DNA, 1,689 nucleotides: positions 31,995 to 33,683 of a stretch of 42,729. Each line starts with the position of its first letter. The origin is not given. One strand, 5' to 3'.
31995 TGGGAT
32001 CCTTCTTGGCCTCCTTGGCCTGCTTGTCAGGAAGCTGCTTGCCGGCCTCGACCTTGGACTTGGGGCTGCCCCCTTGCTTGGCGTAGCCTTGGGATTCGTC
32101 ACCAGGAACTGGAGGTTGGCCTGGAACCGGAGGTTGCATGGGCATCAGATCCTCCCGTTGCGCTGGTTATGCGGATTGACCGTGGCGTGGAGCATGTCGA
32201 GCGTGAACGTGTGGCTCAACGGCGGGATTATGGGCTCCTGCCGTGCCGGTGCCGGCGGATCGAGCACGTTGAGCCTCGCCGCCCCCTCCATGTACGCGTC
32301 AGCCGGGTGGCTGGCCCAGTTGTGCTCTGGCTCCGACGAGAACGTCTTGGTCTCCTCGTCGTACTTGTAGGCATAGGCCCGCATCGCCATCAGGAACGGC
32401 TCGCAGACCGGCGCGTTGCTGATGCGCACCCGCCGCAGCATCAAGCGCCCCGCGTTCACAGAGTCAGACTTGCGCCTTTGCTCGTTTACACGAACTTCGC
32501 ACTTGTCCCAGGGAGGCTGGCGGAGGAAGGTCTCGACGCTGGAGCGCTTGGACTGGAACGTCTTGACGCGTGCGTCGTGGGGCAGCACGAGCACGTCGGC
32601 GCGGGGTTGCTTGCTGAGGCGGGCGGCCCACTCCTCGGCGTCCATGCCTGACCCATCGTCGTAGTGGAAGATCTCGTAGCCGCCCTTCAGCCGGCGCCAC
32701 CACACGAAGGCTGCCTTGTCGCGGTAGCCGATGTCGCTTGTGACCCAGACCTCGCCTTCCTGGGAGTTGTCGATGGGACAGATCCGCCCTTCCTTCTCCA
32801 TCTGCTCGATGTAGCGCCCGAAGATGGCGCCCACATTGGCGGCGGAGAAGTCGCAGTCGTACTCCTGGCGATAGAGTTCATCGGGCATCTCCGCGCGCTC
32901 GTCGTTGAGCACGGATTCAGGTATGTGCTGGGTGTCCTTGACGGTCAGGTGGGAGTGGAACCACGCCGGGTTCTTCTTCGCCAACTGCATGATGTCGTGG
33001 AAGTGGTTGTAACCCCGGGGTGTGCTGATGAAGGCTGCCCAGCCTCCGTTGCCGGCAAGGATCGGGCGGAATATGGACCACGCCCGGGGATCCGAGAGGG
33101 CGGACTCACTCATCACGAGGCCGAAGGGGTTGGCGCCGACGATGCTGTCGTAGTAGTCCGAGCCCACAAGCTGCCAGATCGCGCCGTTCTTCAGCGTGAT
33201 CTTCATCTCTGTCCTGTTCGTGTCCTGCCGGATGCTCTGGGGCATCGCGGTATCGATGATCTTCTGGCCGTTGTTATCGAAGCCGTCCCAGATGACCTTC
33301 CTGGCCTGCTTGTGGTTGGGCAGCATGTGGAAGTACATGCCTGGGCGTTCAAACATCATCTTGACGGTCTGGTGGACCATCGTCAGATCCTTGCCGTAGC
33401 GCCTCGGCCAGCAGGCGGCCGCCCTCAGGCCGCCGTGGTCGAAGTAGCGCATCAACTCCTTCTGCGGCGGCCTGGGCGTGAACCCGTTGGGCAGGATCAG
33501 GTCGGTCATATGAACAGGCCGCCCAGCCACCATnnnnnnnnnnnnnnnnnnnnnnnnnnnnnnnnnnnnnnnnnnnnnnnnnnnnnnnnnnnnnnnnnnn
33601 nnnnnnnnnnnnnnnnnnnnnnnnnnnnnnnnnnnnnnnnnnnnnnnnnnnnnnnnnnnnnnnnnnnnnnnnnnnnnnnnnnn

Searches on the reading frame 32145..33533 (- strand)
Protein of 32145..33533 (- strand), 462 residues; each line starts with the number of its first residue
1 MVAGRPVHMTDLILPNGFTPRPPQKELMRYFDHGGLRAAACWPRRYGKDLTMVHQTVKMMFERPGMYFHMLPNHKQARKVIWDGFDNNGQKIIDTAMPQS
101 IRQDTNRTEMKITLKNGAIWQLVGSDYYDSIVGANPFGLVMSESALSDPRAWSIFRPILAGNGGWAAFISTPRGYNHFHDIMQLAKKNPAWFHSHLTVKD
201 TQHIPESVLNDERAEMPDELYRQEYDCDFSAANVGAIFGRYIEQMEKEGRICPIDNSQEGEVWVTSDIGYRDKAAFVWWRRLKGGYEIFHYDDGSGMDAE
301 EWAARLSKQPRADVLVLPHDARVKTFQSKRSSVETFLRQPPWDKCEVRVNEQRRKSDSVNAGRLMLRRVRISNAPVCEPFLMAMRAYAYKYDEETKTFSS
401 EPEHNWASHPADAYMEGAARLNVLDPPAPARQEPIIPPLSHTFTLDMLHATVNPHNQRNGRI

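Call 8: search_protein_families(library=pfam, proteins=[window:32145-33533:-], max_evalue=0.01)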
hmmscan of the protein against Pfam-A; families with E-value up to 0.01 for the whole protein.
window:32145-33533:- (462 aa): 1 family
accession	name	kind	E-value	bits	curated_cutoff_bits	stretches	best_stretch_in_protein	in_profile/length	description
PF17289.8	Terminase_6C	-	5.4e-05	23.7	22.6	1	272-392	12-132/155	Terminase RNaseH-like domain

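Call 9: search_protein_families(library=phrogs, proteins=[window:32145-33533:-], max_evalue=0.01)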
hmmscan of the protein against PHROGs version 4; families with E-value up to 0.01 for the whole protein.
window:32145-33533:- (462 aa): 2 families
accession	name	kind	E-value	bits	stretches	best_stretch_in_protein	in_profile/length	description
phrog_2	-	head and packaging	5.5e-32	112.4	1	11-415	258-586/807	terminase large subunit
phrog_7579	-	head and packaging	2.6e-06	27.8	1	30-231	13-215/239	terminase large subunit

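Call 10: search_dna_similar(query=window:32145-33533:-, collection=phages, mode=protein, max_rows=25)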
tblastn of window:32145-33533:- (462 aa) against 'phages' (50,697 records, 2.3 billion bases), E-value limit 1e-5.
Records with a match: 1238; places in all: 1238; records where one place covers at least 80% of the query: 1012.
Best place of each record, by identity: <60% 1238.
By first word of the organism name: Vibrio 462; Salmonella 271; Escherichia 134; Klebsiella 90; Microbacterium 51; Mycobacterium 40; Pelagibacter 26; Caudoviricetes 17; Bacteriophage 14; Phage 13; and 40 more.
By host as written in the record: - 432; Escherichia coli 42; Salmonella enterica subsp. enterica serovar Enteritidis PT1 39; Vibrio harveyi BAA-1116 36; Microbacterium foliorum NRRL B-24224 30; Klebsiella pneumoniae 27; Salmonella sp. 24; Salmonella enterica 23; and 231 more.
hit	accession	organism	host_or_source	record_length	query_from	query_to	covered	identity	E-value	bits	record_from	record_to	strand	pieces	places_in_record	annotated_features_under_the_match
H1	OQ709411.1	Myxococcus phage Mx9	Myxococcus xanthus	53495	12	446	94%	37.3%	5e-82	282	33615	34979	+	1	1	terminase large subunit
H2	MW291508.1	Stenotrophomonas phage BUCT555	Stenotrophomonas maltophilia 1207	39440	14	450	95%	36.9%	5e-79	273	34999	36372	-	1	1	terminase large subunit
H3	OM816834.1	Stenotrophomonas phage vB_SmeS_BUCT708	Stenotrophomonas maltophilia BUCT708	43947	9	424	90%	37.3%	5e-77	267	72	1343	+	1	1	hypothetical protein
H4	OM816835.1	Stenotrophomonas phage vB_SmeS_BUCT709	Stenotrophomonas maltophilia BUCT709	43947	9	424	90%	37.3%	5e-77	267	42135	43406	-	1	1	hypothetical protein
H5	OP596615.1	Bradyrhizobium phage ppBjS10J-1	Bradyrhizobium japonicum S10J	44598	8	435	93%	34.1%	2e-66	236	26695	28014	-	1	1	hypothetical protein (x2)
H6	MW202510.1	Caudoviricetes sp.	Manatee Spring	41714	7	414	88%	35.6%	6e-68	241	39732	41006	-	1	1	large subunit terminase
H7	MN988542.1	Rhizobium phage RHph_I3_18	Rhizobium phaseoli I3_18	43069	14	438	92%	33.6%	3e-65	233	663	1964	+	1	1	terminase large subunit protein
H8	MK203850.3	Alteromonas phage ZP6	Alteromonas macleodii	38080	9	413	88%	34.9%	6e-68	241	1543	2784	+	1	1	terminase large subunit | hypothetical protein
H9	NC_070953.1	Alteromonas phage ZP6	Alteromonas macleodii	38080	9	413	88%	34.9%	6e-68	241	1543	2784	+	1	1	terminase large subunit | hypothetical protein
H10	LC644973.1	Acetobacter phage phiAX1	Acetobacter sp. ATCC 21760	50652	9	432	92%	33.1%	3e-63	227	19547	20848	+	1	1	hypothetical protein (x2)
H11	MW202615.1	Caudoviricetes sp.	Manatee Spring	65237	12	461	97%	30.8%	2e-66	236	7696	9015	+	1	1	large subunit terminase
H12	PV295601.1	Vibrio phage vB_VibP_ZCVPP1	Vibrio parahaemolyticus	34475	14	413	87%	33.3%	7e-55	203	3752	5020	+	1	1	structural protein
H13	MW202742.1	Caudoviricetes sp.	Manatee Spring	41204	13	412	87%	32.5%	4e-56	207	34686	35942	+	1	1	large subunit terminase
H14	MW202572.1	Caudoviricetes sp.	Manatee Spring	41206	13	412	87%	32.5%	4e-56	207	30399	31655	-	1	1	large subunit terminase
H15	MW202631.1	Caudoviricetes sp.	Manatee Spring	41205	13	412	87%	32.5%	4e-56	207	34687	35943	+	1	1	large subunit terminase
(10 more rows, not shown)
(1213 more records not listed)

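Call 65: search_dna_similar(query=window:32145-33533:-, collection=phages, mode=protein, max_rows=45, rows=spread)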
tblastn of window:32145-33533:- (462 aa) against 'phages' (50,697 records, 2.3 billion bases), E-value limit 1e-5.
Records with a match: 1238; places in all: 1238; records where one place covers at least 80% of the query: 1012.
Best place of each record, by identity: <60% 1238.
By first word of the organism name: Vibrio 462; Salmonella 271; Escherichia 134; Klebsiella 90; Microbacterium 51; Mycobacterium 40; Pelagibacter 26; Caudoviricetes 17; Bacteriophage 14; Phage 13; and 40 more.
By host as written in the record: - 432; Escherichia coli 42; Salmonella enterica subsp. enterica serovar Enteritidis PT1 39; Vibrio harveyi BAA-1116 36; Microbacterium foliorum NRRL B-24224 30; Klebsiella pneumoniae 27; Salmonella sp. 24; Salmonella enterica 23; and 231 more.
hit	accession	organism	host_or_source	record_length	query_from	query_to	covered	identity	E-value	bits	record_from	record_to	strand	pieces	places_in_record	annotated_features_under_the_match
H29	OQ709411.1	Myxococcus phage Mx9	Myxococcus xanthus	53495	12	446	94%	37.3%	5e-82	282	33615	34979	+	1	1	terminase large subunit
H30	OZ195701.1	Vibrio phage K294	Seawater and oysters mix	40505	14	412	86%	28.1%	3e-45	174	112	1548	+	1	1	hypothetical protein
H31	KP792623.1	Rhodoferax phage P26218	Rhodoferax sp. IMCC26218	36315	20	417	86%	27.7%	1e-28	125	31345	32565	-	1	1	terminase large subunit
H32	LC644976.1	Komagataeibacter phage phiKX2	Komagataeibacter xylinus NBRC 13773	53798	36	434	86%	25.7%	3e-18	94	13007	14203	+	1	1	phage terminase small subunit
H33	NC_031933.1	Salmonella phage 118970_sal2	Salmonella enterica subsp. Enteritidis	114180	9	417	89%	24.9%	3e-16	88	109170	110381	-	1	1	terminase large subunit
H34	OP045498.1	Klebsiella phage 150049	Klebsiella pneumoniae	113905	9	417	89%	24.8%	2e-16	88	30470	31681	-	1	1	hypothetical protein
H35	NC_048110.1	Salmonella phage Seafire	Salmonella enterica subsp. enterica ...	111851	9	417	89%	24.4%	3e-16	88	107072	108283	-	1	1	terminase large subunit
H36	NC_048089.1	Salmonella phage STG2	Salmonella enterica subsp. enterica ...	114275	9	417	89%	24.4%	3e-16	87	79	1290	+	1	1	terminase large subunit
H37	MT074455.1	Salmonella phage beppo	Salmonella enterica subsp. enterica ...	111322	9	417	89%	24.4%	5e-16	87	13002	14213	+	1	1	terminase large subunit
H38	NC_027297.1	Salmonella phage Stitch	Salmonella enterica subsp. enterica ...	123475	9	417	89%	24.4%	5e-16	87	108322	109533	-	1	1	terminase large subunit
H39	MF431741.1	Bacteriophage T5-like saus176N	pork sausage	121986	9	417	89%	24.4%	5e-16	87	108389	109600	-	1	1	terminase large subunit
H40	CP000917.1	Escherichia phage Eps7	Escherichia coli, Salmonella ...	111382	9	417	89%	24.4%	6e-16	87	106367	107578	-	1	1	terminase, large subunit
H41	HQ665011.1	Escherichia phage vB_EcoS_AKFV33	Escherichia coli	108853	9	417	89%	24.1%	6e-16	87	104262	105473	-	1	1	orf156: terminase large subunit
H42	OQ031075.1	Klebsiella phage KPP2018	Klebsiella pneumoniae KCTC 2242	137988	9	417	89%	24.1%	6e-16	87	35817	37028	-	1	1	terminase large subunit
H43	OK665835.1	Escherichia phage EC100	Escherichia coli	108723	9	417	89%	24.1%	7e-16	87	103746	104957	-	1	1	terminase large subunit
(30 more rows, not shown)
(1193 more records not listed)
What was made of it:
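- Tried and rejected: Mx9 and BUCT555 are at 37% and T5-like phages at about 24% (calls 10, 65).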

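Call 102: get_annotated_region(hit=H1, flank=3500)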
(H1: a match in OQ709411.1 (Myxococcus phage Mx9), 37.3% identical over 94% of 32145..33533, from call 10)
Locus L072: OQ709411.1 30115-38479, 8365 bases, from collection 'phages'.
description: Myxococcus phage Mx9, complete genome.
organism: Myxococcus phage Mx9 (NCBI taxid 235265)
taxonomy: Viruses; Duplodnaviria; Heunggongvirae; Uroviricota; Caudoviricetes; Myxoctovirus
host: Myxococcus xanthus; source: cultured soil (host strain DK816); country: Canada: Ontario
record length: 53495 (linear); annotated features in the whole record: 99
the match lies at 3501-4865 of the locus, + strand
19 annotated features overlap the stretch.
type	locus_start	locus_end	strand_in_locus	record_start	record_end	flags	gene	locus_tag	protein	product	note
CDS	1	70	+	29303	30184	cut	-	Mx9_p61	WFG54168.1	hypothetical protein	rasttk_feature_annotation_tool=annotate_proteins_si milarity; rasttk_feature_creation_tool=/opt/patric-common/ ...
CDS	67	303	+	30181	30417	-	-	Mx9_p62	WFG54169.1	hypothetical protein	rasttk_feature_annotation_tool=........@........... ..; rasttk_feature_creation_tool=/opt/patric-common/ ...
CDS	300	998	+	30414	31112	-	-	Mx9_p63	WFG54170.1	putative DnaJ-like protein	rasttk_feature_annotation_tool=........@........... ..; rasttk_feature_creation_tool=/opt/patric-common/ ...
CDS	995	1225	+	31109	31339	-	-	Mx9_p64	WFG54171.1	hypothetical protein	rasttk_feature_annotation_tool=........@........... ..; rasttk_feature_creation_tool=/opt/patric-common/ ...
CDS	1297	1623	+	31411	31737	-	-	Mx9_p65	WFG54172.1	hypothetical protein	rasttk_feature_annotation_tool=annotate_proteins_si milarity; rasttk_feature_creation_tool=/opt/patric-common/ ...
CDS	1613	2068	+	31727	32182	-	-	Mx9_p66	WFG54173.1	hypothetical protein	rasttk_feature_annotation_tool=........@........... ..; rasttk_feature_creation_tool=/opt/patric-common/ ...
CDS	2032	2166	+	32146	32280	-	-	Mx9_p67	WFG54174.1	hypothetical protein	rasttk_feature_annotation_tool=annotate_proteins_si milarity; rasttk_feature_creation_tool=/opt/patric-common/ ...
CDS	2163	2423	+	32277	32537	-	-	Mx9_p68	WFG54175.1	hypothetical protein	rasttk_feature_annotation_tool=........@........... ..; rasttk_feature_creation_tool=/opt/patric-common/ ...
CDS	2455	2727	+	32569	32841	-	-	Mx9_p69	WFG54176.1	hypothetical protein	rasttk_feature_annotation_tool=annotate_proteins_si milarity; rasttk_feature_creation_tool=/opt/patric-common/ ...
CDS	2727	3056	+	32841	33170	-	-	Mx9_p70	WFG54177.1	hypothetical protein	rasttk_feature_annotation_tool=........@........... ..; rasttk_feature_creation_tool=/opt/patric-common/ ...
CDS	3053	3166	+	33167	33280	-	-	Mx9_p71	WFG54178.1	hypothetical protein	rasttk_feature_annotation_tool=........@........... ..; rasttk_feature_creation_tool=/opt/patric-common/ ...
CDS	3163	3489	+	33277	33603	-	-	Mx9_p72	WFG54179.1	hypothetical protein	rasttk_feature_annotation_tool=annotate_proteins_si milarity; rasttk_feature_creation_tool=/opt/patric-common/ ...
CDS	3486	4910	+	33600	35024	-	-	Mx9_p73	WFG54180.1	terminase large subunit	rasttk_feature_annotation_tool=annotate_proteins_si milarity; rasttk_feature_creation_tool=/opt/patric-common/ ...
CDS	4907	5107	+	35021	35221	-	-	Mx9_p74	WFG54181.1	hypothetical protein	rasttk_feature_annotation_tool=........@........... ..; rasttk_feature_creation_tool=/opt/patric-common/ ...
CDS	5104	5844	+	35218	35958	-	-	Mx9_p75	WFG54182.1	hypothetical protein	rasttk_feature_annotation_tool=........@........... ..; rasttk_feature_creation_tool=/opt/patric-common/ ...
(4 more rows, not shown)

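Call 103: get_annotated_region(hit=H2, flank=3500)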
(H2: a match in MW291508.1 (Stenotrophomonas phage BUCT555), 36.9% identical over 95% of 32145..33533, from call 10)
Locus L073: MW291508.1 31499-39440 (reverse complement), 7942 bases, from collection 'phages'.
description: Stenotrophomonas phage BUCT555, complete genome.
organism: Stenotrophomonas phage BUCT555 (NCBI taxid 2796513)
taxonomy: Viruses; Duplodnaviria; Heunggongvirae; Uroviricota; Caudoviricetes
host: Stenotrophomonas maltophilia 1207; source: hospital sewage; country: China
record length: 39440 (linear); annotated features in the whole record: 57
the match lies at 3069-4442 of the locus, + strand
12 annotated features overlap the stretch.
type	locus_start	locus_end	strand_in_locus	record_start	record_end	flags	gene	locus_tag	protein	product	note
CDS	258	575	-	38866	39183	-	-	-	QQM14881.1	hypothetical protein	-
CDS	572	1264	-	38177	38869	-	-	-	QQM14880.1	hypothetical protein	-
CDS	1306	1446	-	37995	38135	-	-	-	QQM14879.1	hypothetical protein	-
CDS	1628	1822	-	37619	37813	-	-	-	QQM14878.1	hypothetical protein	-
CDS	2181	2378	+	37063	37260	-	-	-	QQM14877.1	hypothetical protein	-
CDS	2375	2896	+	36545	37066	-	-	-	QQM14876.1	terminase small subunit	-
CDS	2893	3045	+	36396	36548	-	-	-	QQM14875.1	hypothetical protein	-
CDS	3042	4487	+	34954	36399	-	-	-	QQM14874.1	terminase large subunit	-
CDS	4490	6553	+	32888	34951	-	-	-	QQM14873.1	hypothetical protein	-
CDS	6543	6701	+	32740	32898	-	-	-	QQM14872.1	hypothetical protein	-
CDS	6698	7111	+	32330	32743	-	-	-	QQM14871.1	hypothetical protein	-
CDS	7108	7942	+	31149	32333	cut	-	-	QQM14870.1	hypothetical protein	-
